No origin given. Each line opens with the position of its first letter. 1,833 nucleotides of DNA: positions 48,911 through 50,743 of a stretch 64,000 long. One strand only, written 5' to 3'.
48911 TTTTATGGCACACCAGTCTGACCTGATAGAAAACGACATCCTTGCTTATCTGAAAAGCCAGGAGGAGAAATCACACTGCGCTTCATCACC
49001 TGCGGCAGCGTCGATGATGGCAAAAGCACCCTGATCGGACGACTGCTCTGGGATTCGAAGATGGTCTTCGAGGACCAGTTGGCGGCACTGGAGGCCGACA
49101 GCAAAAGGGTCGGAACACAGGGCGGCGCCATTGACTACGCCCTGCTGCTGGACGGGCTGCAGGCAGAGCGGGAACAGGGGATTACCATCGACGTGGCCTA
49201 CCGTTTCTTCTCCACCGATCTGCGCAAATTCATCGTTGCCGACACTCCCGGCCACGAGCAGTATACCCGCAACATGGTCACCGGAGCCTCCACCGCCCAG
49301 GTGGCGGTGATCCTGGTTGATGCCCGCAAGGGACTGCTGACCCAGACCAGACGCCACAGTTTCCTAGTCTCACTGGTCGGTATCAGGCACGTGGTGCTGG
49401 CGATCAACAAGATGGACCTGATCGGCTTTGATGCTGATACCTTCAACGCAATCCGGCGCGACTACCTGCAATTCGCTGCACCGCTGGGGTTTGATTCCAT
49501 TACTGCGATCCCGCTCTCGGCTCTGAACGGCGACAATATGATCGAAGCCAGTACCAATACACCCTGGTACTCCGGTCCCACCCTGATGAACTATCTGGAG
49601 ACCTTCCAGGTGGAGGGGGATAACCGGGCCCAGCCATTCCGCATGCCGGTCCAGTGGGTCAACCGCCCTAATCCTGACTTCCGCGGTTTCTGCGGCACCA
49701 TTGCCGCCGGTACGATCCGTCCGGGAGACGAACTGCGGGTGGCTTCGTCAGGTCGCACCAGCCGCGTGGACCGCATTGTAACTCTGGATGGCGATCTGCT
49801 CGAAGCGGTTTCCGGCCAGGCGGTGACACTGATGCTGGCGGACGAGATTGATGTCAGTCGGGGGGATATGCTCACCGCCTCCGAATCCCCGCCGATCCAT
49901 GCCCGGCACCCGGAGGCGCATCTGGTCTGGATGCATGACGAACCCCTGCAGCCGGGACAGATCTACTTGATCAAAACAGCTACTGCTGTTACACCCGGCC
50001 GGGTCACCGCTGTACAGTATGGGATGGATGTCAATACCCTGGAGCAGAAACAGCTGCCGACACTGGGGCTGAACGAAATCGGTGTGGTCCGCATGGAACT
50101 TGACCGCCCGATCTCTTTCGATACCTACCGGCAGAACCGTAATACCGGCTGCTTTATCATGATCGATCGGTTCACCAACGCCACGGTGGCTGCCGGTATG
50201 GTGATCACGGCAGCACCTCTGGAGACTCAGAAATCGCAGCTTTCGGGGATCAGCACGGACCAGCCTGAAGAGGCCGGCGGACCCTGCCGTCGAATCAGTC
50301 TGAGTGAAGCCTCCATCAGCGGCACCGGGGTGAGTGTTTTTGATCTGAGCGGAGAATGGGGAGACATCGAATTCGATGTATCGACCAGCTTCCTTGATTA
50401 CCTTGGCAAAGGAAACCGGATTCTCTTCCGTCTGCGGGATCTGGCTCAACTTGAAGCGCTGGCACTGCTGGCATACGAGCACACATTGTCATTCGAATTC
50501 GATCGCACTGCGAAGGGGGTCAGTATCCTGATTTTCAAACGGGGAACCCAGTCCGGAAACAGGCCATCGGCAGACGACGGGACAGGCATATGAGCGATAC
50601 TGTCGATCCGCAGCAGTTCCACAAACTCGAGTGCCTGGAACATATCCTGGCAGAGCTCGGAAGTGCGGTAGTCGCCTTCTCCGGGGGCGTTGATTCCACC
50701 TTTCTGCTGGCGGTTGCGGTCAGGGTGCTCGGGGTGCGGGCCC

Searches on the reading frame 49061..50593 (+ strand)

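Call 87: search_protein_families(library=pfam, proteins=[window:49061-50593:+], max_evalue=0.001)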
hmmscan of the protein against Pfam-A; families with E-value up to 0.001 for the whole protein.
window:49061-50593:+ (510 aa): 3 families
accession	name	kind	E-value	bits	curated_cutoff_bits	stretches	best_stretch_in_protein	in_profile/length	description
PF00009.33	GTP_EFTU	-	7.8e-30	104.3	26.5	1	19-161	32-176/188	Elongation factor Tu GTP binding domain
PF22594.2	GTP-eEF1A_C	-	1.9e-27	96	27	1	285-381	3-100/101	GTP-eEF1A C-terminal domain-like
PF03144.31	GTP_EFTU_D2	-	1.1e-06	29.4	30.3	1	212-272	6-73/73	Elongation factor Tu domain 2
